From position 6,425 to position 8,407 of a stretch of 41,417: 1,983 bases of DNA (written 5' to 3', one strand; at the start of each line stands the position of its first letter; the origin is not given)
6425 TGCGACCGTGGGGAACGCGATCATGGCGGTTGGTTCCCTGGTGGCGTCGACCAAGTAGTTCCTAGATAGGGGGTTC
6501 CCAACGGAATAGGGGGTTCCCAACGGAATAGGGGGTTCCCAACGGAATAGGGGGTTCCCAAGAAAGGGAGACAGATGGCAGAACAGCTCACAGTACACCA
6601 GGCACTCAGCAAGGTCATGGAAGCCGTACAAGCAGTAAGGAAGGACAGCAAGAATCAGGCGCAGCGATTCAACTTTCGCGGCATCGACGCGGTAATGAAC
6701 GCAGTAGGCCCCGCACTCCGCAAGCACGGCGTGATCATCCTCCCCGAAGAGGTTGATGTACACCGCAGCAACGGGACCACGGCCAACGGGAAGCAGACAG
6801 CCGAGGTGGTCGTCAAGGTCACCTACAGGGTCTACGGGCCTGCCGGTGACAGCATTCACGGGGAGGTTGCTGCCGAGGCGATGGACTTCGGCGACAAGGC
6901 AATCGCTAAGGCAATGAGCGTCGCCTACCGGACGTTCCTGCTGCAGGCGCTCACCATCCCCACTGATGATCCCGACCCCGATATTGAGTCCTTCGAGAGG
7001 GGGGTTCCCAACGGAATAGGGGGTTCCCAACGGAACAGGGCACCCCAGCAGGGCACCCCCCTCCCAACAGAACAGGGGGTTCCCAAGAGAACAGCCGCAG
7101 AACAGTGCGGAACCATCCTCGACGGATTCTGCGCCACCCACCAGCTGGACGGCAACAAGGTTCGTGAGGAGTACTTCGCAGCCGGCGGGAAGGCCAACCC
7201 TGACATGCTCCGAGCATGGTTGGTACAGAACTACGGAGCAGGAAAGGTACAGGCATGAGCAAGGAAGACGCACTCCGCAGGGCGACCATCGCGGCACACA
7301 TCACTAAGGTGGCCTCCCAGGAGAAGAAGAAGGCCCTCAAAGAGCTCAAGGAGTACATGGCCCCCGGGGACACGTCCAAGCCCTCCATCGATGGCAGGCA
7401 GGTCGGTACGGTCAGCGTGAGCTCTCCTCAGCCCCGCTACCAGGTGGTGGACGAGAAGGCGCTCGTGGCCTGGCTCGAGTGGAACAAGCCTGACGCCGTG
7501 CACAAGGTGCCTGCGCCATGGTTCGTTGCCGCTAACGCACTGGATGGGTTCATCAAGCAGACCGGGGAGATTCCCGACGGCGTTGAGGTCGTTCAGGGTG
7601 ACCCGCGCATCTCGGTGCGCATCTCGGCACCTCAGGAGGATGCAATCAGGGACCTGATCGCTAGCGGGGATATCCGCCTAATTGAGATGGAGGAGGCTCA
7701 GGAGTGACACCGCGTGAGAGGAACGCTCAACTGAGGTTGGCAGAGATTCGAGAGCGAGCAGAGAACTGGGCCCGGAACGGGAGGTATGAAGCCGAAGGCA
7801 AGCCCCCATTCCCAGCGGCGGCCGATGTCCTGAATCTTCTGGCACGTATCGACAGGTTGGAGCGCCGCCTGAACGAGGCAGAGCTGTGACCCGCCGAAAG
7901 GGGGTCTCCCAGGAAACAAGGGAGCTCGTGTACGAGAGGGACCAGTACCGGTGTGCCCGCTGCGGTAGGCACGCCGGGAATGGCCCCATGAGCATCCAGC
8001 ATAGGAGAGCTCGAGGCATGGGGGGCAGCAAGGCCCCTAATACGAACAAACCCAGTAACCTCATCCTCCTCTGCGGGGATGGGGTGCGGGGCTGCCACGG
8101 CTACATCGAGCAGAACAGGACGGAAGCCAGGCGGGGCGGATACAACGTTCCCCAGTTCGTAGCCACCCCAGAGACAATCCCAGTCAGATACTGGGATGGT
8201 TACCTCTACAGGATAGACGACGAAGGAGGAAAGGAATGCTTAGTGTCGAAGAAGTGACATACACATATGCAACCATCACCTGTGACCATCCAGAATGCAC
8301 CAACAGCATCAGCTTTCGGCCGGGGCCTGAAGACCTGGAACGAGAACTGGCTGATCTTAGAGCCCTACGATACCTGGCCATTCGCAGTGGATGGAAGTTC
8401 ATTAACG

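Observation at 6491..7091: Two arrays of a 19-bp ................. repeat bracketing the Erf core, with the internal array read in different frames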

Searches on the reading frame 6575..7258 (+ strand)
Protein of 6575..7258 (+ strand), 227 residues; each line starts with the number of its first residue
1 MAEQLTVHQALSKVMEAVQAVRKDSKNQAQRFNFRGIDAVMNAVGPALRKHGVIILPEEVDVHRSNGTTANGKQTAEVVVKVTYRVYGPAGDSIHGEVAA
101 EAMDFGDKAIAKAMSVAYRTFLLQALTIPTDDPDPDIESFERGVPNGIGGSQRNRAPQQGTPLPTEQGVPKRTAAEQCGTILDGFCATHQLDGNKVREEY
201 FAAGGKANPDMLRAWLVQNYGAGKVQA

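Call 6: search_protein_families(library=pfam, proteins=[window:6575-7258:+], max_evalue=0.01)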
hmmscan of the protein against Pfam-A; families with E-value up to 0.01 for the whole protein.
window:6575-7258:+ (227 aa): 1 family
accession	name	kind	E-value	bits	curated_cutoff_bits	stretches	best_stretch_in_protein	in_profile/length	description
PF04404.17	ERF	-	1.6e-21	77.3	25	1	8-136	2-125/153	ERF superfamily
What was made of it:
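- Checked: Gene context. erf is 6575..7258 (227 aa; Pfam ERF covers aa 8-136; call 6).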

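Call 14: search_protein_families(library=phrogs, proteins=[window:6575-7258:+], max_evalue=0.001)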
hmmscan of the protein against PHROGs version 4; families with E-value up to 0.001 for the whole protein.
window:6575-7258:+ (227 aa): 4 families
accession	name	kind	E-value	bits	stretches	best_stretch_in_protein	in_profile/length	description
phrog_155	-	DNA, RNA and nucleotide metabolism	1.2e-36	127.9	1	1-152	62-207/308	Erf-like ssDNA annealing protein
phrog_21649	-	unknown function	1e-32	114.8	1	6-162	41-191/351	-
phrog_34331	-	unknown function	8.3e-16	59.4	1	6-131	26-152/239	-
phrog_2324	-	DNA, RNA and nucleotide metabolism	4.9e-09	37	1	6-136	10-128/193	Erf-like ssDNA annealing protein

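Call 22: find_homologous_proteins(query=window:6575-7258:+, max_evalue=0.00001)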
Query window:6575-7258:+ (227 aa): 2265 proteins with E <= 0.00001 among 2947 candidates; the best 120 are listed.
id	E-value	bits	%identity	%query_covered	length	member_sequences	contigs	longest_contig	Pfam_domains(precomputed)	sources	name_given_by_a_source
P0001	5.3e-147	505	100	100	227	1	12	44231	PF04404.18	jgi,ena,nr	jgi:hypothetical protein|nr:MAG TPA: ERF superfamily protein [Caudoviricetes sp.]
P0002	1.7e-143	494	98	100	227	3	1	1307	PF04404.18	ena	-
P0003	2.3e-139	480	95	100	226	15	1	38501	PF04404.18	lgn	-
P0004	1.6e-137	474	94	100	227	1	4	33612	PF04404.18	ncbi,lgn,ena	-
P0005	1.3e-135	468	92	100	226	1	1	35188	PF04404.18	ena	-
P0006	1.5e-135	468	93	100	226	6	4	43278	PF04404.18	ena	-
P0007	1.1e-134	465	91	100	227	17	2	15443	PF04404.18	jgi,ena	-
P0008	2.7e-134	463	92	100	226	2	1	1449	PF04404.18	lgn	-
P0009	6.9e-134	462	92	100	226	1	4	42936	PF04404.18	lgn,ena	-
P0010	8.4e-134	462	91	100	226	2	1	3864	PF04404.18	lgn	-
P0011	1.1e-133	462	91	100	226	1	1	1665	PF04404.18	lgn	-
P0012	1.5e-133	461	92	100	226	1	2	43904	PF04404.18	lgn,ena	-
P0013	1.6e-133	461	91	100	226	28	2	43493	PF04404.18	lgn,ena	-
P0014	3.6e-133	460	91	100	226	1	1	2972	PF04404.18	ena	-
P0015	2.5e-132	457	90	100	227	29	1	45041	PF04404.18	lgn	-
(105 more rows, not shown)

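Call 23: find_related_loci(query=window:6575-7258:+, collection=genome_contigs, flank=6000)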
Query window:6575-7258:+ (227 aa) in genome_contigs; peptide patterns used: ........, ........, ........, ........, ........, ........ (x = any residue, [..] = any of these).
228 stretches matched a pattern; 12 encode a relative of the query (tblastn E <= 1e-3); 12 distinct loci.
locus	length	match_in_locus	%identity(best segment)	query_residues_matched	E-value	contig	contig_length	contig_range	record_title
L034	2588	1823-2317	51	3-176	1e-50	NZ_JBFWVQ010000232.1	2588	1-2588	MAG: Pseudonocardia sp. isolate CA_2019_TPBF_98 NODE_154982_length_2588_cov_8.453474_TPBF, whole genome shotgun sequence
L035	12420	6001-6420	59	6-145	9e-49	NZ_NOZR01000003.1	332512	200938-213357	Mycolicibacterium sphagni strain ATCC 33027 NODE_3_length_332512_cov_43.5105, whole genome shotgun sequence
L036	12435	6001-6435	57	1-145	6e-48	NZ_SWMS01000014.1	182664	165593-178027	Prauserella endophytica strain CGMCC 4.7182 Scaffold14, whole genome shotgun sequence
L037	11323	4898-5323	59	1-142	7e-47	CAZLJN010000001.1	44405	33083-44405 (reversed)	MAG TPA_asm: uncultured Propionibacteriaceae bacterium isolate binchicken_co269_55 genome assembly, contig: NODE_706_len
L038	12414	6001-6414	57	6-143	9e-45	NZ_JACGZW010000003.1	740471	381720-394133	Amycolatopsis dendrobii strain DR6-1 3, whole genome shotgun sequence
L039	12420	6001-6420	55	6-143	7e-44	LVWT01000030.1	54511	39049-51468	MAG: Nitrospira sp. SG-bin2 contig2967, whole genome shotgun sequence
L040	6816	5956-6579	47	4-208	1e-42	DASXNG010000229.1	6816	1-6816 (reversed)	MAG TPA_asm: Galbitalea sp. isolate SMAG_U5348 k141_2742850, whole genome shotgun sequence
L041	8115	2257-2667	52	6-142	5e-41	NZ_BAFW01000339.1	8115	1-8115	Nocardia cerradoensis NBRC 101014, whole genome shotgun sequence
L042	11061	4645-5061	52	4-142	2e-37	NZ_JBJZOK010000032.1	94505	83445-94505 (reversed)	Nocardia sp. SC052 SC052_Patric_contig_32, whole genome shotgun sequence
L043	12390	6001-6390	48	1-129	4e-27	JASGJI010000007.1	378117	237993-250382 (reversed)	MAG: Thermomicrobiales bacterium isolate 5N436 JMF-2111-06-0005.ont.bin.436_6, whole genome shotgun sequence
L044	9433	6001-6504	31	5-159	2e-16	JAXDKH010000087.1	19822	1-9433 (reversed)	MAG: Chloroflexia bacterium isolate BP_590 scaffold_2103093, whole genome shotgun sequence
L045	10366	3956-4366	33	5-136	5e-16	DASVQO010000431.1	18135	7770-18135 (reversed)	MAG TPA_asm: Chloroflexia bacterium isolate SMAG_U3210 k141_446793, whole genome shotgun sequence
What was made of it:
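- Tried and rejected: Host identity: no close prophage among GTDB representative genomes (call 23).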

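Call 68: predict_structure(alignment_id=A2)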
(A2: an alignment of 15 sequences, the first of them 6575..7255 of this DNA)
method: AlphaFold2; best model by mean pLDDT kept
length: 227 residues; sequences in the alignment: 15
mean_pLDDT: 65.4   pTM: 0.45
mean pLDDT of the five models: 65.4, 63.2, 62.9, 58.0, 52.3
residues with pLDDT >= 90: 0; 70-90: 135; 50-70: 31; < 50: 61
segments of 3 or more residues with pLDDT < 50: 27-35, 128-171, 222-227
pLDDT, mean of each block of 10 residues (from residue 1): 73 81 53 49 81 84 75 72 83 77 68 78 63 35 26 29 31 70 80 85 81 81 42
secondary structure, 60 per line:
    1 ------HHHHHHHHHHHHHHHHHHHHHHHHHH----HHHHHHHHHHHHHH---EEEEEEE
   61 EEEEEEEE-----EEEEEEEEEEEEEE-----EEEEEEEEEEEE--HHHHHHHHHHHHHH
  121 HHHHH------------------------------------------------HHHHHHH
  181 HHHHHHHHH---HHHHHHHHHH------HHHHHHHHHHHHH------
elements in order: H7-32 H37-50 E54-68 E74-87 E93-104 H107-125 H174-189 H193-202 H209-221
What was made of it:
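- (7) The linker is predicted to be disordered, with pLDDT 26-35 (call 68). The arrays lie only in tolerant positions (call 68).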

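Call 72: fold_search(model_id=the predicted structure, library=pdb)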
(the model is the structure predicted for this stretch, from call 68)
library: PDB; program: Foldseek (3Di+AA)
matches with E <= 10: 1334; with E <= 0.001: 0
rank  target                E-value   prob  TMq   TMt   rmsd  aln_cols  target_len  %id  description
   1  9i9z_B                2.5e-03  0.93  0.19  0.25   7.4        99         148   17  LpDE from Escherichia coli (released 2025-12-10)
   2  8rj3_H                2.6e-03  1.00  0.31  0.61   3.8        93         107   15  Human RAD52 open ring conformation (released 2024-04-24)
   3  8rjw_A                3.3e-03  1.00  0.31  0.57   5.7       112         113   18  Human RAD52 open ring - ssDNA complex (released 2024-04-24)
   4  2r76_A                3.3e-03  0.97  0.22  0.30   7.7       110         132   13  Crystal structure of the rare lipoprotein B (SO_1173) from Shewanella oneidensis, Northeast Structural Genomics Consor (released 2007-09-25)
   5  9ia2_B                3.3e-03  0.93  0.17  0.22   6.9        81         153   17  LpDEM from Escherichia coli (released 2025-12-10)
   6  2r76_B                3.3e-03  0.85  0.21  0.28   9.0       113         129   14  Crystal structure of the rare lipoprotein B (SO_1173) from Shewanella oneidensis, Northeast Structural Genomics Consor (released 2007-09-25)
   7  8rj3_E                3.7e-03  1.00  0.30  0.54   3.1        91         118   16  Human RAD52 open ring conformation (released 2024-04-24)
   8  5ixm_B                3.7e-03  0.99  0.18  0.27   6.9        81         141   18  The LPS Transporter LptDE from Yersinia pestis, core complex (released 2016-05-18)
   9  9q8n_B                3.7e-03  0.91  0.19  0.25   7.5       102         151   17  Cryo-EM structure of Shigella flexneri LptDE bound by a Bicyclic peptide molecule (Compound 16) (released 2025-10-15)
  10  5iv8_D                4.0e-03  0.99  0.21  0.30   9.1        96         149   14  The LPS Transporter LptDE from Klebsiella pneumoniae, core complex (released 2016-05-18)
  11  5ixm_F                4.0e-03  0.98  0.18  0.27   7.6        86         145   21  The LPS Transporter LptDE from Yersinia pestis, core complex (released 2016-05-18)
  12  8rjw_C                4.2e-03  1.00  0.31  0.44   4.7       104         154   15  Human RAD52 open ring - ssDNA complex (released 2024-04-24)
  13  8rjw_D                4.2e-03  1.00  0.31  0.39  12.4       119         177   15  Human RAD52 open ring - ssDNA complex (released 2024-04-24)
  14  9rpt_B                4.5e-03  0.89  0.17  0.22   6.9        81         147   17  Cryo-EM structure of the open state of Shigella flexneri LptDE bound by the RBP of Oekolampad phage (released 2025-12-10)
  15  5iv8_B                4.5e-03  0.77  0.21  0.28  11.4       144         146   17  The LPS Transporter LptDE from Klebsiella pneumoniae, core complex (released 2016-05-18)
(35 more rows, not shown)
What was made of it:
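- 6575..7258 (+): erf gene (227 aa). The RAD52-like annealing core is aa 1-125, the disordered linker aa 128-171, and the three-helix C-terminal domain aa 174-221. Pfam ERF and PHROG 155 (calls 6, 14); AlphaFold2 model and Foldseek search (calls 68, 72)
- Tried and rejected: Foldseek hits for the whole model come from the RAD52-like core (call 72).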

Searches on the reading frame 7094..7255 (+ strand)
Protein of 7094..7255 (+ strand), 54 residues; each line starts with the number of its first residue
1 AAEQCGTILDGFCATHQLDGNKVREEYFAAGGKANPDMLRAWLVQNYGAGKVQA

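Call 102: search_protein_representatives(protein=window:7094-7255:+)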
Query: 54 residues. Proteins with E-value up to 0.001 (for the whole library): 7; up to 1e-10: 2; up to 1e-30: 0. The best 7 are listed.
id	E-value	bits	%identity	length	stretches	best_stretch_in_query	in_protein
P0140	1.0e-13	66.0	60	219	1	3-52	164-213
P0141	1.5e-11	59.3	58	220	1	1-52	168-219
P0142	1.2e-08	50.2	39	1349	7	8-50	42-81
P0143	2.1e-08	49.4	31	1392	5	10-47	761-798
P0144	2.5e-06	43.0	44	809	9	17-37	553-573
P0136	8.8e-06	41.3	43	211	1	3-53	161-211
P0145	1.1e-04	37.9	39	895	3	13-34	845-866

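Call 103: search_protein_families(library=pfam, proteins=[P0142, P0143, P0144, P0145, P0140, P0141], max_evalue=0.001)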
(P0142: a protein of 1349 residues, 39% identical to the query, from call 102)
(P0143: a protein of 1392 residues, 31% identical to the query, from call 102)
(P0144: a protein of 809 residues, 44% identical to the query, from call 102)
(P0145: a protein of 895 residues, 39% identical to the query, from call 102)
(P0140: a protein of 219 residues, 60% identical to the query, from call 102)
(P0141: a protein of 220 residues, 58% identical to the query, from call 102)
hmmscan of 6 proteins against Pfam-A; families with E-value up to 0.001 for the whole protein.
P0142 (1349 aa): 4 families
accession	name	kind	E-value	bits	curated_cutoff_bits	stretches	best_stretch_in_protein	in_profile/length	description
PF23237.1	HYR_4C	-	2.8e-34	117.6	27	2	841-911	5-73/73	HYR-like domain with 4 cysteines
PF13750.12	Big_3_3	-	1.4e-09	38.3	27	0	460-498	14-52/157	Bacterial Ig-like domain (group 3)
PF22055.1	MvaT_DBD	-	6.4e-08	32.8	27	0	145-167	10-31/37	Bacterial xenogeneic silencer MvaT, C-terminal domain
PF10281.14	Ish1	-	3.5e-07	30.9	26.6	0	67-78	6-17/37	Putative nuclear envelope organisation protein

P0143 (1392 aa): 12 families
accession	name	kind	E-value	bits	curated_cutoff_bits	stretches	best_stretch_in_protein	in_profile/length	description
PF24539.1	DUF7600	-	2.6e-17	63.1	27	0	974-1007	119-152/169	Domain of unknown function (DUF7600)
PF00092.34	VWA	-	2.6e-16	60.8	23.8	1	76-198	1-124/174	von Willebrand factor type A domain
PF13519.12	VWA_2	-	1.9e-15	57.8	27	1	77-187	1-107/107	von Willebrand factor type A domain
PF13132.12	DUF3950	-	2.8e-15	56.3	25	0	1149-1162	8-21/30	Domain of unknown function (DUF3950)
PF05762.20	VWA_CoxE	-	1.8e-07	31.3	26.4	1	71-191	53-164/222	VWA domain containing CoxE-like protein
PF24942.1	Fn3_Dep-1_1st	-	8.1e-07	29.5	26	0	1093-1126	20-53/96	Dep-1 first Fn3-like domain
PF06832.18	BiPBP_C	-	1.4e-06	28.6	26.8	0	989-1015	30-56/90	Penicillin-Binding Protein C-terminus Family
PF09479.16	Flg_new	-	1.6e-06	28.6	27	0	1243-1292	1-41/65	Listeria-Bacteroides repeat domain (List_Bact_rpt)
PF13768.12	VWA_3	-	6.6e-06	26.7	27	1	76-193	2-112/155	von Willebrand factor type A domain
PF05578.19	Peptidase_S31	-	2.6e-05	24.2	27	0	1005-1053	57-105/234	Pestivirus NS3 polyprotein peptidase S31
PF00905.27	Transpeptidase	-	6.5e-05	22.7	22.1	0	613-659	19-65/299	Penicillin binding protein transpeptidase domain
PF00140.25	Sigma70_r1_2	-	0.00016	22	22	0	556-575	4-23/34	Sigma-70 factor, region 1.2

P0144 (809 aa): 1 family
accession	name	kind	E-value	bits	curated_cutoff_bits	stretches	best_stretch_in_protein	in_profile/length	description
PF00656.27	Peptidase_C14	-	5e-20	72.6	21.4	1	56-303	1-223/233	Caspase domain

P0145 (895 aa): 1 family
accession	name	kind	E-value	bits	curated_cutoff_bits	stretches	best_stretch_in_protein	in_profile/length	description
PF08310.17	LGFP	-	2.1e-62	207.7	22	7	715-767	1-51/53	LGFP repeat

P0140 (219 aa): 1 family
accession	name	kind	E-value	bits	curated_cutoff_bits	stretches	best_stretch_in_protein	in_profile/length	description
PF04404.17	ERF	-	1.2e-15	58.2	25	1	23-155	22-148/153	ERF superfamily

P0141 (220 aa): 1 family
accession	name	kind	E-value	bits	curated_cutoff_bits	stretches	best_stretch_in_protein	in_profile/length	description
PF04404.17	ERF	-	1e-21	77.9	25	1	8-143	2-132/153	ERF superfamily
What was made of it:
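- Tried and rejected: The few large proteins that match the domain are heterogeneous repeat proteins (calls 102, 103).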

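Call 104: search_protein_families(library=pfam, proteins=[window:7094-7255:+], max_evalue=10)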
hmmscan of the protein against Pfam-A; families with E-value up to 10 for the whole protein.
window:7094-7255:+ (54 aa): 1 family
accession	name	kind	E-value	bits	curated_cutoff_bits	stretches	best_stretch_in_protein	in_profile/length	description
PF19067.5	DUF5763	-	0.12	12.3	26.3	1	10-24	21-35/39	Family of unknown function (DUF5763)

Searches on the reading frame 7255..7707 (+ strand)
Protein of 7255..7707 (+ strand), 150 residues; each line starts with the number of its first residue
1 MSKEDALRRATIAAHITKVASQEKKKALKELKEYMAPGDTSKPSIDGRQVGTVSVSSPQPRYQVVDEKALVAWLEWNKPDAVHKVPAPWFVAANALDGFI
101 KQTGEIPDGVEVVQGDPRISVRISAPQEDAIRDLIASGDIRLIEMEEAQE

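Call 6: search_protein_families(library=pfam, proteins=[window:7255-7707:+], max_evalue=0.01)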
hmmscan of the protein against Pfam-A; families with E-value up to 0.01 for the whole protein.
window:7255-7707:+ (150 aa): 0 families

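Call 13: search_protein_families(library=phrogs, proteins=[window:7255-7707:+], max_evalue=0.001)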
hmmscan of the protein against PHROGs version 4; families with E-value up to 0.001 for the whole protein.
window:7255-7707:+ (150 aa): 3 families
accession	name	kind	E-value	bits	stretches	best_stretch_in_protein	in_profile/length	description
phrog_5168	-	unknown function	4.4e-14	53.7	1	9-148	7-152/154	-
phrog_29726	-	unknown function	0.0001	23.2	0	4-88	24-109/207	-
phrog_2205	-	DNA, RNA and nucleotide metabolism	0.00016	22.1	1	30-122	81-181/183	Mu Gam-like end protection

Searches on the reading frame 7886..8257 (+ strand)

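Call 6: search_protein_families(library=pfam, proteins=[window:7886-8257:+], max_evalue=0.01)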
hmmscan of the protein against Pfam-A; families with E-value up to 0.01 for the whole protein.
window:7886-8257:+ (123 aa): 0 families

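Call 14: search_protein_families(library=phrogs, proteins=[window:7886-8257:+], max_evalue=0.001)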
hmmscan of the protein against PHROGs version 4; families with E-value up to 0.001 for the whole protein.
window:7886-8257:+ (123 aa): 13 families
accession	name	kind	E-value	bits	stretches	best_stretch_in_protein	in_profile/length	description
phrog_740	-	DNA, RNA and nucleotide metabolism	4.1e-35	122.3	1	2-117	20-126/332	HNH endonuclease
phrog_14515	-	DNA, RNA and nucleotide metabolism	3.8e-17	63.3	1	50-119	3-70/77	HNH endonuclease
phrog_7785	-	DNA, RNA and nucleotide metabolism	1.1e-07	33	1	1-65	51-106/147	HNH endonuclease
phrog_589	-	DNA, RNA and nucleotide metabolism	4.8e-07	30.7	1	9-85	80-149/179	HNH endonuclease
phrog_7370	-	DNA, RNA and nucleotide metabolism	2.8e-06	28.4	1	4-80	25-93/115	HNH endonuclease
phrog_144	-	DNA, RNA and nucleotide metabolism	3.1e-06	28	1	9-89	73-144/175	HNH endonuclease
phrog_1271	-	DNA, RNA and nucleotide metabolism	6.5e-06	26.7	1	5-79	251-320/361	HNH endonuclease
phrog_119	-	DNA, RNA and nucleotide metabolism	9.6e-06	25.7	1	9-78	192-258/443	HNH endonuclease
phrog_8446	-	DNA, RNA and nucleotide metabolism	0.00011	23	1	9-78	129-199/211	HNH endonuclease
phrog_2214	-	DNA, RNA and nucleotide metabolism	0.00031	21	1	4-65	177-231/429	HNH endonuclease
phrog_8048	-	DNA, RNA and nucleotide metabolism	0.00036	20.8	1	8-84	164-235/273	HNH endonuclease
phrog_28142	-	DNA, RNA and nucleotide metabolism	0.0004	21.3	1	22-82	24-82/129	HNH endonuclease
phrog_14314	-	DNA, RNA and nucleotide metabolism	0.00075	20.9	1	7-66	3-57/252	HNH endonuclease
